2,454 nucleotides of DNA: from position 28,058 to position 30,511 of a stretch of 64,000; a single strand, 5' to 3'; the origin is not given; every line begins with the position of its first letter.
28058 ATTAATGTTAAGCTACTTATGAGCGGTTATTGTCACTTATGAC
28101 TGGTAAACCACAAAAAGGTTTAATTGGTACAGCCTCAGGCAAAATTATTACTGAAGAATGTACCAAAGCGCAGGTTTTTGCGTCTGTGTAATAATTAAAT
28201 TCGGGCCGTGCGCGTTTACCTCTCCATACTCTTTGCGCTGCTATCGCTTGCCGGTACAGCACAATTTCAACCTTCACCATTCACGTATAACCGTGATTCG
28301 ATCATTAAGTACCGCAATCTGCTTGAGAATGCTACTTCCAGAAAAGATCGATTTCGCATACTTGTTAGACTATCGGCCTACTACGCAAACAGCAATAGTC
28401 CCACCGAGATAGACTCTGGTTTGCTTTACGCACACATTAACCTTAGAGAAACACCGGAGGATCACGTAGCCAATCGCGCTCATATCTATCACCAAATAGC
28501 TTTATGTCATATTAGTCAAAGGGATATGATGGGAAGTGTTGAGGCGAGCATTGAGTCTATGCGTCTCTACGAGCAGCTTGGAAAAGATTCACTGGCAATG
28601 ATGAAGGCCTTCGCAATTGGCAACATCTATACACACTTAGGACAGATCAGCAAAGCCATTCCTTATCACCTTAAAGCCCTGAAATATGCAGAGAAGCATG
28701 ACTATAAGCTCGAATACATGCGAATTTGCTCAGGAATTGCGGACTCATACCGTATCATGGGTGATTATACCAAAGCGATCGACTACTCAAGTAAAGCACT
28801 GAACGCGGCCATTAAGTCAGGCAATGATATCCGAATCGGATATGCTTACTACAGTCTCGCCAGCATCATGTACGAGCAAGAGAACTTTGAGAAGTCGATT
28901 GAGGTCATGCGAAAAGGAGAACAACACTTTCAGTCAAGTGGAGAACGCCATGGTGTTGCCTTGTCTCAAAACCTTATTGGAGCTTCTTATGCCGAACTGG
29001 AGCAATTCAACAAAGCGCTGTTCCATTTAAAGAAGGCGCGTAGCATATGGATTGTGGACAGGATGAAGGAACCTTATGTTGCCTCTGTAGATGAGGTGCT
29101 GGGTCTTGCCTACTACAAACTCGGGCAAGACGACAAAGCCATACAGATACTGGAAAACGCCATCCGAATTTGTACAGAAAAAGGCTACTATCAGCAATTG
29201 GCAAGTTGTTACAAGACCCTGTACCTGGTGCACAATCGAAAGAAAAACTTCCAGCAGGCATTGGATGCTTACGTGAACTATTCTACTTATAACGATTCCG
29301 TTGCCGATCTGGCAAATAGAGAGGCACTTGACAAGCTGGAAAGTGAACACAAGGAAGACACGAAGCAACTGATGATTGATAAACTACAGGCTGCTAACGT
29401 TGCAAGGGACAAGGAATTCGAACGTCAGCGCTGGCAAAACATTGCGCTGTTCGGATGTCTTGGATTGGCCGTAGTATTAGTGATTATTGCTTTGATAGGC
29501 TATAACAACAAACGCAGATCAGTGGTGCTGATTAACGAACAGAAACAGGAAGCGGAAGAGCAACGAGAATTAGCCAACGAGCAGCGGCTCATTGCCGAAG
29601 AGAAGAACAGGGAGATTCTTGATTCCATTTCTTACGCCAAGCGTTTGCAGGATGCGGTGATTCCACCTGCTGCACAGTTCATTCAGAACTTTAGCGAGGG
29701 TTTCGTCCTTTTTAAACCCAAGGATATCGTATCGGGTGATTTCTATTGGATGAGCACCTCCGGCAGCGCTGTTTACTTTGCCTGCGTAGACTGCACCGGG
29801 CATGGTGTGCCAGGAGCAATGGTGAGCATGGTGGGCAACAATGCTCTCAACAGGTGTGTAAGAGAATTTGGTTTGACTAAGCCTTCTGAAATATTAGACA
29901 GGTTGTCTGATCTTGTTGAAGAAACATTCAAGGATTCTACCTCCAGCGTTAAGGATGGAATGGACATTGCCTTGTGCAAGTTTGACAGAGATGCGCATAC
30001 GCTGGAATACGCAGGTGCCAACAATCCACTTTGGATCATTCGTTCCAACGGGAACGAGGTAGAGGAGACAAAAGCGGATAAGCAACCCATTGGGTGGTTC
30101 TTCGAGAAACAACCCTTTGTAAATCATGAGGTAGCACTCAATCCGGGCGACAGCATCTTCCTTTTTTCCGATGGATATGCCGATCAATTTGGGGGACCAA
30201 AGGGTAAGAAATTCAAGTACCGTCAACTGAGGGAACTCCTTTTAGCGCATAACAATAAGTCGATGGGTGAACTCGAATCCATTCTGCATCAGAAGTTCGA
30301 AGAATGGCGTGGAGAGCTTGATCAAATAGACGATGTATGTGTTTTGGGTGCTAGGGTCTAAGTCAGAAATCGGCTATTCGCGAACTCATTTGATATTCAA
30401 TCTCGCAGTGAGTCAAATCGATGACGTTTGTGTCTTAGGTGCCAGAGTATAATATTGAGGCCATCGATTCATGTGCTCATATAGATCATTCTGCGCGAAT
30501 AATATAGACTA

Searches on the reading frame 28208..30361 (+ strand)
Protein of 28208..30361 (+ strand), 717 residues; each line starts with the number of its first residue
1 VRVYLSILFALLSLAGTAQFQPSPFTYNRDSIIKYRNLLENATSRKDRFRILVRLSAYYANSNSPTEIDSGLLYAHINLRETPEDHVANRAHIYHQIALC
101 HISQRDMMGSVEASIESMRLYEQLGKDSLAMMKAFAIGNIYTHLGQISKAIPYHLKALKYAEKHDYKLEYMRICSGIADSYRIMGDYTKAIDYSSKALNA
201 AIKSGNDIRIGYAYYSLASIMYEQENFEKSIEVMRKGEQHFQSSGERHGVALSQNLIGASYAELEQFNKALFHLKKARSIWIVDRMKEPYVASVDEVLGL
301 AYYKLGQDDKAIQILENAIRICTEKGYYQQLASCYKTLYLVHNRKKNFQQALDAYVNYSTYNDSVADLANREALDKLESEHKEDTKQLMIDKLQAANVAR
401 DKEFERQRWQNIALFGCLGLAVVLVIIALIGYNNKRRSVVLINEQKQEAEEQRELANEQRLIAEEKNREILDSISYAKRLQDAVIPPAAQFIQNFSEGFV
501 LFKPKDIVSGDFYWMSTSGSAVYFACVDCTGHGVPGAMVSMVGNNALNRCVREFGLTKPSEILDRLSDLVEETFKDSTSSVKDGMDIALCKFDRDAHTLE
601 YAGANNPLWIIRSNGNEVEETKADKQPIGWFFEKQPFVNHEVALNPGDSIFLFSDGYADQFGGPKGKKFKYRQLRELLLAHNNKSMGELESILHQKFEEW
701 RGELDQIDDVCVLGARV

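Call 10: search_protein_families(library=pfam, proteins=[window:28208-30361:+])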
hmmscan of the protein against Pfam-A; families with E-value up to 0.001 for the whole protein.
window:28208-30361:+ (717 aa): 14 families
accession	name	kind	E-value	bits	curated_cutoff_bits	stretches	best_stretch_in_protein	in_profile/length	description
PF13424.12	TPR_12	-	2.3e-27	95.5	30.1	4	176-236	8-70/77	Tetratricopeptide repeat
PF07228.17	SpoIIE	-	5.9e-27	95.3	25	1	520-717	3-191/192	Stage II sporulation protein E (SpoIIE)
PF00515.34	TPR_1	-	9.8e-17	60.4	27.8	0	137-163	7-33/34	Tetratricopeptide repeat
PF07719.23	TPR_2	-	3.7e-14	52.1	27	0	298-322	7-31/34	Tetratricopeptide repeat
PF13181.12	TPR_8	-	9.8e-13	47.6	25.7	0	298-321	7-30/34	Tetratricopeptide repeat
PF13176.12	TPR_7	-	3.3e-10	39.6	27.9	0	298-325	5-32/36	Tetratricopeptide repeat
PF17874.7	TPR_MalT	-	7.4e-10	39.1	45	1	78-242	27-192/336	MalT-like TPR region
PF14938.12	SNAP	-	4.2e-08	33.4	25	0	302-358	84-141/282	Soluble NSF attachment protein, SNAP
PF13374.12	TPR_10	-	1e-07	32.1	27.5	0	298-323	8-33/42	Tetratricopeptide repeat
PF13428.12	TPR_14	-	5.4e-07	30.1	23.5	0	298-332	7-42/44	Tetratricopeptide repeat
PF20308.4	TPR-S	-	1.1e-05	26.3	27.6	1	283-355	9-82/102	Tetratricopeptide Repeats-Sensor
PF13174.12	TPR_6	-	2.7e-05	25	26.3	0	298-319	6-27/33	Tetratricopeptide repeat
PF13414.12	TPR_11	-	0.00026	21.1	26.8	0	299-322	1-24/42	TPR repeat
PF12895.13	ANAPC3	-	0.00082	20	27.2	0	298-336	29-67/82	Anaphase-promoting complex, cyclosome, subunit 3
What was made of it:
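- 28208..30361 (+): TPR-SpoIIE (PP2C-type) sensor phosphatase gene, 717 aa, GTG start. Pfam TPR_12 2e-27 and SpoIIE 6e-27 (call 10).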

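Call 11: find_related_loci(query=window:28208-30361:+, collection=genome_contigs, flank=6000)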
Query window:28208-30361:+ (717 aa) in genome_contigs; peptide patterns used: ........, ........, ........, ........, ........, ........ (x = any residue, [..] = any of these).
599 stretches matched a pattern (row limit reached: there are more); 594 encode a relative of the query (tblastn E <= 1e-3); the best 80 are kept; 80 distinct loci.
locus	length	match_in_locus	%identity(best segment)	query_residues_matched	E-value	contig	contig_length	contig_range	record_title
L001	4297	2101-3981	35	90-717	5e-121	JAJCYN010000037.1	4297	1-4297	MAG: Flavobacteriales bacterium isolate OFTM231 OFTM231_36, whole genome shotgun sequence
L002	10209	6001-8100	34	49-717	9e-117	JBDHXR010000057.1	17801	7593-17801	MAG: Fluviicola sp. isolate AS-MICRO-3CA.321 NODE_14407_length_17801_cov_4.138405, whole genome shotgun sequence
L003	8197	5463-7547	33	48-717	4e-110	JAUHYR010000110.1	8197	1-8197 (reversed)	MAG: Bacteroidia bacterium isolate 3_bin.78 NODE_10402_length_8197_cov_0.976828, whole genome shotgun sequence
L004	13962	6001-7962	37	89-714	1e-109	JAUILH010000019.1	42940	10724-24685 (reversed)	MAG: Bacteroidia bacterium isolate Co_bin.40 NODE_5851_length_42940_cov_1.016117, whole genome shotgun sequence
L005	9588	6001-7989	34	3-717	4e-109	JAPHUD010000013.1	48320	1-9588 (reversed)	MAG: Flavobacteriales bacterium isolate N3M-Bin_4 c_000000240224, whole genome shotgun sequence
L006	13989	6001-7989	34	3-717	7e-108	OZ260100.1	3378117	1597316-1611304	MAG: Vicingaceae bacterium isolate K1488-mx-bin03 genome assembly, chromosome: 1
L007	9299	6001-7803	35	143-716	2e-107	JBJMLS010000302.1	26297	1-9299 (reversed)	MAG: Bacteroidia bacterium isolate H3_16_all_fractions_metab_conc_40_44_0 k255_8880384, whole genome shotgun sequence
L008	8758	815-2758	32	28-717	3e-107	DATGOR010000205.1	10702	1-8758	MAG TPA_asm: Vicingaceae bacterium isolate SMAG_U10374 k141_2882123, whole genome shotgun sequence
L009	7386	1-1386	42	245-717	1e-104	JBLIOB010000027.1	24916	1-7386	MAG: Parvicellaceae bacterium isolate 3300053785_177 Ga0535658_0004040, whole genome shotgun sequence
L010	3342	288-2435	36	95-716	7e-107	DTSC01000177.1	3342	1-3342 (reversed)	MAG TPA_asm: Flavobacteriales bacterium isolate UWMA-0041 NODE_29719_length_3342_cov_0.175146, whole genome shotgun sequ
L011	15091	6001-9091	34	136-717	6e-105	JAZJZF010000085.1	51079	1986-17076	MAG: Bacteroidota bacterium isolate ADI_H2L1_1_122_18_3-bin013_1 ADIH2L11_B013_1_000000000080, whole genome shotgun sequ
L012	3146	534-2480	34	96-717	1e-105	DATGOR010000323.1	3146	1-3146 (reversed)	MAG TPA_asm: Vicingaceae bacterium isolate SMAG_U10374 k141_4777851, whole genome shotgun sequence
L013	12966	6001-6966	50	412-717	2e-102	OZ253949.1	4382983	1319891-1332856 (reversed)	MAG: Parvicellaceae bacterium isolate 06e1b965-8529-4e92-b1e1-f71056b100d9 genome assembly, chromosome: 1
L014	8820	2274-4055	35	90-716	4e-102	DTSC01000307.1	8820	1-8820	MAG TPA_asm: Flavobacteriales bacterium isolate UWMA-0041 NODE_5283_length_8820_cov_0.189657, whole genome shotgun seque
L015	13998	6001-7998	32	39-717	2e-102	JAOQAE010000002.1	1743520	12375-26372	MAG: Bacteroidetes bacterium isolate RYN_274 scaffold_4026621, whole genome shotgun sequence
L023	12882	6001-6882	51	415-717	5e-98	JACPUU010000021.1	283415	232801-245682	MAG: Bacteroidetes bacterium isolate NC_groundwater_766_Ag_S2p5_42_21 JBCH_GD18_4_SO25_S179_scaffold_819531, whole genom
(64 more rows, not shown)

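Call 12: find_encoding_contigs(protein=window:28208-30361:+, flank=6000, max_places=10)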
Protein window:28208-30361:+ (717 aa): no gene with exactly this product is on record in the collection.

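Call 13: find_homologous_proteins(query=window:28208-30361:+)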
Query window:28208-30361:+ (717 aa): 106 proteins with E <= 0.001 among 8000 candidates.
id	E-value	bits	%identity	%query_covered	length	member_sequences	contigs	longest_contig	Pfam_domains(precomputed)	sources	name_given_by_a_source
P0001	0.0e+0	1624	100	100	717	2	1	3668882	PF13176.13,PF13428.13,PF13374.13,PF17874.8,PF00515.35,PF13424.13,PF14938.13,PF13181.13,PF07228.18,PF07719.24,PF13174.13,PF20308.5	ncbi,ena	-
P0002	2.1e-114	402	35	87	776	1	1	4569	PF10602.16,PF13414.13,PF10952.16,PF01535.27,PF08238.19,PF13374.13,PF00515.35,PF04212.25,PF13424.13,PF28559.1,PF14938.13,PF22883.2,PF07719.24,PF13174.13,PF13431.13,PF10579.15,PF13176.13,PF24885.2,PF13428.13,PF14559.13,PF10516.16,PF13371.13,PF17874.8,PF21033.5,PF13432.13,PF13181.13,PF07228.18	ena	-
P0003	9.3e-109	383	35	88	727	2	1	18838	PF13431.13,PF12862.14,PF21325.4,PF10579.15,PF13176.13,PF24885.2,PF13428.13,PF13374.13,PF13371.13,PF17874.8,PF00515.35,PF04212.25,PF13424.13,PF14938.13,PF13432.13,PF13181.13,PF07228.18,PF07719.24,PF13174.13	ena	-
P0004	1.0e-107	380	36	81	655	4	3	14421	PF13431.13,PF17874.8,PF00515.35,PF13424.13,PF13176.13,PF24885.2,PF13181.13,PF07228.18,PF07719.24,PF13374.13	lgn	-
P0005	1.5e-106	376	34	87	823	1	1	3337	PF13431.13,PF13414.13,PF09986.16,PF13176.13,PF24885.2,PF13428.13,PF13374.13,PF14559.13,PF17874.8,PF00515.35,PF13424.13,PF28559.1,PF14938.13,PF13432.13,PF13181.13,PF07228.18,PF07719.24,PF13174.13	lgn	-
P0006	1.6e-105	372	36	81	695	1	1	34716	PF13414.13,PF00515.35,PF13424.13,PF28559.1,PF13176.13,PF13432.13,PF13181.13,PF07228.18,PF07719.24,PF13374.13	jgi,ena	-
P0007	3.5e-104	368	34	87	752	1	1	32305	PF00515.35,PF13424.13,PF13181.13,PF07228.18,PF07719.24,PF13374.13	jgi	jgi:serine phosphatase RsbU (regulator of sigma subunit)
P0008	7.3e-104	367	34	87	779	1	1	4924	PF10516.16,PF00515.35,PF13424.13,PF13176.13,PF24885.2,PF13181.13,PF07228.18,PF07719.24,PF13374.13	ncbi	ncbi:MAG: tetratricopeptide repeat protein, partial [Flavobacteriales bacterium]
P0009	8.2e-104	367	34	90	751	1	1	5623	PF10602.16,PF13176.13,PF24885.2,PF13428.13,PF13374.13,PF10345.16,PF17874.8,PF00515.35,PF13424.13,PF13432.13,PF13181.13,PF07228.18,PF07719.24,PF13174.13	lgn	-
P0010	3.3e-103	365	35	87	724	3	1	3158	PF17874.8,PF00515.35,PF13424.13,PF13176.13,PF24885.2,PF13428.13,PF13181.13,PF07228.18,PF07719.24,PF13374.13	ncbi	-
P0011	8.0e-103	363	36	81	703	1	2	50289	PF13431.13,PF17874.8,PF00515.35,PF13424.13,PF13176.13,PF24885.2,PF13428.13,PF13181.13,PF07228.18,PF07719.24,PF13374.13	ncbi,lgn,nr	ncbi:MAG: tetratricopeptide repeat protein [Bacteroidetes bacterium]|nr:tetratricopeptide repeat pro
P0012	3.8e-101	358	36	81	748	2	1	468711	PF00515.35,PF13424.13,PF13176.13,PF13428.13,PF13181.13,PF07228.18,PF07719.24,PF13374.13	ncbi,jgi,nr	ncbi:MAG: protein serine/threonine phosphatase [Bacteroidetes bacterium]|jgi:serine phosphatase RsbU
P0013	6.2e-101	357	35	85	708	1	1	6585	PF00515.35,PF13424.13,PF28559.1,PF13176.13,PF24885.2,PF13181.13,PF07228.18,PF07719.24,PF13374.13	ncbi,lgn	-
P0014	1.1e-100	356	35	87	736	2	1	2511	PF10602.16,PF13414.13,PF01535.27,PF13176.13,PF24885.2,PF13428.13,PF08238.19,PF13374.13,PF14559.13,PF10516.16,PF17874.8,PF00515.35,PF04212.25,PF13424.13,PF28559.1,PF21033.5,PF14938.13,PF13432.13,PF13181.13,PF07228.18,PF07719.24,PF13174.13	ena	-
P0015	1.8e-98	349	32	95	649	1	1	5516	PF17874.8,PF00515.35,PF13424.13,PF13176.13,PF13181.13,PF07228.18,PF07719.24,PF13374.13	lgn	-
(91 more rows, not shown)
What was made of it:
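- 28208..30361 (+): 100% identical protein P0001 from a 3.67-Mb contig (call 13).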

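Call 14: find_encoding_contigs(protein=P0001, flank=10000, max_places=10)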
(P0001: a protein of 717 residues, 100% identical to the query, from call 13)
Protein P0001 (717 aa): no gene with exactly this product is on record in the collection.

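Call 15: list_cluster_members(proteins=[P0001])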
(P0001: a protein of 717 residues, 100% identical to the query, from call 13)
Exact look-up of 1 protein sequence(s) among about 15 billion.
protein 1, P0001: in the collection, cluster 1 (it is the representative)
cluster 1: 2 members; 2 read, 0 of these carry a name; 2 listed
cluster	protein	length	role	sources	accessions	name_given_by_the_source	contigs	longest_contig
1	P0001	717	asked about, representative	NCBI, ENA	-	-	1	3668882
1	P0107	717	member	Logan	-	-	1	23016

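Call 16: find_encoding_contigs(protein=P0107, flank=10000, max_places=10)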
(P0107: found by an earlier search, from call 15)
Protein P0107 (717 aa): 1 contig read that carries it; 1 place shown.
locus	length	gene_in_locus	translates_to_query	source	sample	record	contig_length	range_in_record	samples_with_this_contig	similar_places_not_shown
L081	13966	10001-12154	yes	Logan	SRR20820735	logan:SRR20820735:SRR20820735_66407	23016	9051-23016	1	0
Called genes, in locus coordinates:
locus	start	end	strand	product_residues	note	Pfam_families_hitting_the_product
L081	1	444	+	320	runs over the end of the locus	PF14870:PSII_BNR (faint), PF15902:Sortilin-Vps10 (faint)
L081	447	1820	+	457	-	PF01553:Acyltransferase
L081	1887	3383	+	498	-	PF07228:SpoIIE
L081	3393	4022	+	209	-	PF00702:Hydrolase, PF13419:HAD_2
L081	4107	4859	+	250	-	PF00535:Glycos_transf_2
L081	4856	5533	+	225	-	PF00149:Metallophos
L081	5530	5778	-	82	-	-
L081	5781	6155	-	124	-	PF08797:HIRAN (weak)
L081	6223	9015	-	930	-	PF13620:CarboxypepD_reg (weak), PF13715:CarbopepD_reg_2 (weak), PF14905:OMP_b-brl_3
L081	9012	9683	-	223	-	PF09697:Porph_ging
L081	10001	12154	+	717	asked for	PF13176:TPR_7 (faint), PF17874:TPR_MalT (weak), PF00515:TPR_1 (faint), PF13374:TPR_10 (faint), PF07719:TPR_2 (faint), PF13181:TPR_8 (faint), PF13424:TPR_12, PF07228:SpoIIE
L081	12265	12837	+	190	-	-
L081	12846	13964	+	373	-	?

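Call 61: find_homologous_proteins(query=L023:4543-6882:+, max_evalue=1e-50)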
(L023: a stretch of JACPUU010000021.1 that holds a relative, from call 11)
Query L023:4543-6882:+ (780 aa): 2535 proteins with E <= 1e-50 among 8000 candidates; the best 120 are listed.
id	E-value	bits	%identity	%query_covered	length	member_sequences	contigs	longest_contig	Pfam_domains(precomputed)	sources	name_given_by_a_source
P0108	0.0e+0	1607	90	100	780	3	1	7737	PF00672.31,PF02743.25,PF07228.18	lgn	-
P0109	0.0e+0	1569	88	100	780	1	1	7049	PF00672.31,PF02743.25,PF07228.18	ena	-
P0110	0.0e+0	1568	88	100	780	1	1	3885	PF00672.31,PF02743.25,PF07228.18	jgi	-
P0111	0.0e+0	1521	85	99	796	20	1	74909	PF00672.31,PF02743.25,PF07228.18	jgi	jgi:serine phosphatase RsbU (regulator of sigma subunit)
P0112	0.0e+0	1518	85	99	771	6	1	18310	PF00672.31,PF02743.25,PF07228.18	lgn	-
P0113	0.0e+0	1508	84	99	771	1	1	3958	PF00672.31,PF02743.25,PF07228.18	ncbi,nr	ncbi:MAG: SpoIIE family protein phosphatase [Crocinitomicaceae bacterium]|nr:SpoIIE family protein p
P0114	0.0e+0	1487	83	100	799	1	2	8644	PF00672.31,PF02743.25,PF07228.18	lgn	-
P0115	0.0e+0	1476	81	100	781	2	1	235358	PF00672.31,PF02743.25,PF07228.18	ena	-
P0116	0.0e+0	1462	81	100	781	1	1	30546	PF00672.31,PF02743.25,PF07228.18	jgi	jgi:serine phosphatase RsbU (regulator of sigma subunit)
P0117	0.0e+0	1454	81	100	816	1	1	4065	PF00672.31,PF02743.25,PF07228.18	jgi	jgi:serine phosphatase RsbU (regulator of sigma subunit)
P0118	0.0e+0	1453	82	100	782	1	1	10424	PF00672.31,PF02743.25,PF07228.18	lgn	-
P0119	0.0e+0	1452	81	100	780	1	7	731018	PF00672.31,PF02743.25,PF07228.18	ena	-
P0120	0.0e+0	1451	81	100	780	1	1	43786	PF00672.31,PF02743.25,PF07228.18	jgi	-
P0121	0.0e+0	1450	80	100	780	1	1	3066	PF00672.31,PF02743.25,PF07228.18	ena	-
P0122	0.0e+0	1449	80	100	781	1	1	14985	PF00672.31,PF02743.25,PF07228.18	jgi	jgi:serine phosphatase RsbU (regulator of sigma subunit)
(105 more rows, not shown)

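Call 63: find_encoding_contigs(protein=P0108, flank=1500, max_places=3)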
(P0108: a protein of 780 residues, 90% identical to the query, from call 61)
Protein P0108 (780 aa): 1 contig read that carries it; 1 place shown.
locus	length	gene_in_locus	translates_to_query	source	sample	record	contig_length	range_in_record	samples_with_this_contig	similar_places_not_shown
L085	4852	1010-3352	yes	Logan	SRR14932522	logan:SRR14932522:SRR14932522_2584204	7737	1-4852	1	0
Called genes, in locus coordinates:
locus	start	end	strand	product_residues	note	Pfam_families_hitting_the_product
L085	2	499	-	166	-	?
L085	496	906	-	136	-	PF25056:DUF7793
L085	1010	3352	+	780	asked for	PF02743:dCache_1, PF00672:HAMP, PF07228:SpoIIE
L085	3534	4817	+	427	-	PF13585:CHU_C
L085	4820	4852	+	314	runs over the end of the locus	PF11751:PorP_SprF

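Call 64: find_encoding_contigs(protein=P0109, flank=1500, max_places=3)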
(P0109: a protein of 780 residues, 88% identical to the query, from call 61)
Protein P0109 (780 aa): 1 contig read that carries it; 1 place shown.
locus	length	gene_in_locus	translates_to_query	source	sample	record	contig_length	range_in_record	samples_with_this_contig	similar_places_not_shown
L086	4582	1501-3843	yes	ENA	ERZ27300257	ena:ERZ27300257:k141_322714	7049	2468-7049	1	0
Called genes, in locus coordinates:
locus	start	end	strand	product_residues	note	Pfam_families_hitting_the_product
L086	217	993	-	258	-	PF07536:HWE_HK (weak), PF07568:HisKA_2, PF02518:HATPase_c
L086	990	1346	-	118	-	PF25056:DUF7793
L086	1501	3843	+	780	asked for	PF02743:dCache_1 (weak), PF00672:HAMP, PF07228:SpoIIE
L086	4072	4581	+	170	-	?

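Call 65: find_encoding_contigs(protein=P0111, flank=1500, max_places=3)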
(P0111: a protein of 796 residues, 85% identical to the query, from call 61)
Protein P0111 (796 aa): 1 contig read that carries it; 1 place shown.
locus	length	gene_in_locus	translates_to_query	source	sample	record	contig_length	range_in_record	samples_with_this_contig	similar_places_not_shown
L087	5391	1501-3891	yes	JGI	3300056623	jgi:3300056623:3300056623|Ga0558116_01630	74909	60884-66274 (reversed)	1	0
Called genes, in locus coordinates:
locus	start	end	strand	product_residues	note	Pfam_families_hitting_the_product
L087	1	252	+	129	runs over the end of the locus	-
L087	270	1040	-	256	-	PF07536:HWE_HK (weak), PF07568:HisKA_2, PF02518:HATPase_c (weak)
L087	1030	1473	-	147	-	PF25056:DUF7793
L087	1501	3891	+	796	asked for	PF02743:dCache_1, PF00672:HAMP, PF07228:SpoIIE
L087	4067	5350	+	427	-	PF13585:CHU_C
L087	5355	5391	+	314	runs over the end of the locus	PF11751:PorP_SprF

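Call 66: find_encoding_contigs(protein=P0112, flank=1500, max_places=3)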
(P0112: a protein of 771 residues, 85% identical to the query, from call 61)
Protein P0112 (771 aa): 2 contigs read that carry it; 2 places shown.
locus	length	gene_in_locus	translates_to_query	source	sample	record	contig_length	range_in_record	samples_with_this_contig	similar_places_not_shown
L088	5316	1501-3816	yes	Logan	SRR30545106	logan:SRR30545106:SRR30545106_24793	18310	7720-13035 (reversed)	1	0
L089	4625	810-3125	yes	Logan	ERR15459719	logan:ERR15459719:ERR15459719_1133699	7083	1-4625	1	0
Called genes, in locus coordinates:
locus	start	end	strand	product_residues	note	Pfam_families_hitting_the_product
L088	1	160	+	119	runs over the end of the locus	PF11325:DUF3127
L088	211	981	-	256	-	PF07536:HWE_HK (weak), PF07568:HisKA_2, PF02518:HATPase_c (weak)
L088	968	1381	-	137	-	PF25056:DUF7793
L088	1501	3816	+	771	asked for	PF02743:dCache_1, PF00672:HAMP, PF07228:SpoIIE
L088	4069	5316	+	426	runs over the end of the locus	PF13585:CHU_C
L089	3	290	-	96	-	?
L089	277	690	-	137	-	PF25056:DUF7793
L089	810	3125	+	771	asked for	PF02743:dCache_1, PF00672:HAMP, PF07228:SpoIIE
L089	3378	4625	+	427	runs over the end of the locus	PF13585:CHU_C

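Call 77: find_homologous_proteins(query=L008:746-2758:+, max_evalue=1e-80)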
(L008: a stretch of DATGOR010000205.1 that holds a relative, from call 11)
Query L008:746-2758:+ (671 aa): 6749 proteins with E <= 1e-80 among 8000 candidates; the best 120 are listed.
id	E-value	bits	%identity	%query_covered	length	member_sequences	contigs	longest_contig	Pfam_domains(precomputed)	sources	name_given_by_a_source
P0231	0.0e+0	1467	100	100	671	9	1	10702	PF13176.13,PF24885.2,PF13428.13,PF13374.13,PF17874.8,PF00515.35,PF13424.13,PF28559.1,PF13432.13,PF13181.13,PF07228.18,PF07719.24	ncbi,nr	ncbi:MAG TPA: tetratricopeptide repeat protein [Vicingaceae bacterium]|nr:tetratricopeptide repeat p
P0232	0.0e+0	1329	87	100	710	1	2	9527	PF17874.8,PF00515.35,PF13424.13,PF28559.1,PF13176.13,PF14938.13,PF13428.13,PF13181.13,PF07228.18,PF07719.24,PF13374.13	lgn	-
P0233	0.0e+0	1250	84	100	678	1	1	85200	PF13176.13,PF13428.13,PF13374.13,PF17874.8,PF00515.35,PF13424.13,PF28559.1,PF14938.13,PF13432.13,PF13181.13,PF07228.18,PF07719.24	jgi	-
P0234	0.0e+0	1250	84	100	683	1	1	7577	PF13176.13,PF13428.13,PF13374.13,PF17874.8,PF00515.35,PF13424.13,PF28559.1,PF14938.13,PF13432.13,PF13181.13,PF07228.18,PF07719.24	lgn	-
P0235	0.0e+0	1249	84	100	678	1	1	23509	PF13176.13,PF13428.13,PF13374.13,PF17874.8,PF00515.35,PF13424.13,PF28559.1,PF14938.13,PF13432.13,PF13181.13,PF07228.18,PF07719.24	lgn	-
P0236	0.0e+0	1175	81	100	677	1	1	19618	PF13431.13,PF13176.13,PF24885.2,PF13428.13,PF13374.13,PF14559.13,PF17874.8,PF00515.35,PF13424.13,PF28559.1,PF21033.5,PF14938.13,PF13432.13,PF13181.13,PF07228.18,PF07719.24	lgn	-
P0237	0.0e+0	1150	78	100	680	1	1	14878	PF13414.13,PF13176.13,PF24885.2,PF13428.13,PF13374.13,PF14559.13,PF17874.8,PF00515.35,PF13424.13,PF14938.13,PF13432.13,PF13181.13,PF07228.18,PF07719.24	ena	-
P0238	0.0e+0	1150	78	100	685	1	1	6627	PF13414.13,PF13176.13,PF24885.2,PF13428.13,PF13374.13,PF14559.13,PF17874.8,PF00515.35,PF13424.13,PF14938.13,PF13432.13,PF13181.13,PF07228.18,PF07719.24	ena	-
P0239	0.0e+0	1149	78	100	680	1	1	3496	PF13414.13,PF13176.13,PF24885.2,PF13428.13,PF13374.13,PF14559.13,PF17874.8,PF00515.35,PF13424.13,PF14938.13,PF13432.13,PF13181.13,PF07228.18,PF07719.24,PF13174.13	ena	-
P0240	0.0e+0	1148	78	100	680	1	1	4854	PF13414.13,PF13176.13,PF24885.2,PF13428.13,PF13374.13,PF14559.13,PF17874.8,PF00515.35,PF13424.13,PF14938.13,PF13432.13,PF13181.13,PF07228.18,PF07719.24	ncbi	-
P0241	0.0e+0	1147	78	100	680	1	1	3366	PF13414.13,PF13176.13,PF24885.2,PF13428.13,PF13374.13,PF14559.13,PF17874.8,PF00515.35,PF13424.13,PF14938.13,PF13432.13,PF13181.13,PF07228.18,PF07719.24,PF13174.13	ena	-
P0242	0.0e+0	1147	78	100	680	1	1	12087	PF13414.13,PF13176.13,PF24885.2,PF13428.13,PF13374.13,PF14559.13,PF17874.8,PF00515.35,PF13424.13,PF14938.13,PF13432.13,PF13181.13,PF07228.18,PF07719.24,PF13174.13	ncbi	ncbi:MAG TPA: tetratricopeptide repeat protein [Vicingaceae bacterium]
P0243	0.0e+0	1145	78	100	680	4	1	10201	PF13176.13,PF24885.2,PF13428.13,PF13374.13,PF14559.13,PF17874.8,PF00515.35,PF13424.13,PF14938.13,PF13432.13,PF13181.13,PF07228.18,PF07719.24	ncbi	-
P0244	0.0e+0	1144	78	100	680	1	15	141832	PF13414.13,PF13176.13,PF24885.2,PF13428.13,PF13374.13,PF14559.13,PF17874.8,PF00515.35,PF13424.13,PF14938.13,PF13432.13,PF13181.13,PF07228.18,PF07719.24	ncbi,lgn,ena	-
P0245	0.0e+0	1141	77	100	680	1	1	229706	PF13414.13,PF13176.13,PF24885.2,PF13428.13,PF13374.13,PF14559.13,PF17874.8,PF00515.35,PF13424.13,PF14938.13,PF13432.13,PF13181.13,PF07228.18,PF07719.24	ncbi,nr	ncbi:MAG: tetratricopeptide repeat protein [Flavobacteriales bacterium]|nr:tetratricopeptide repeat 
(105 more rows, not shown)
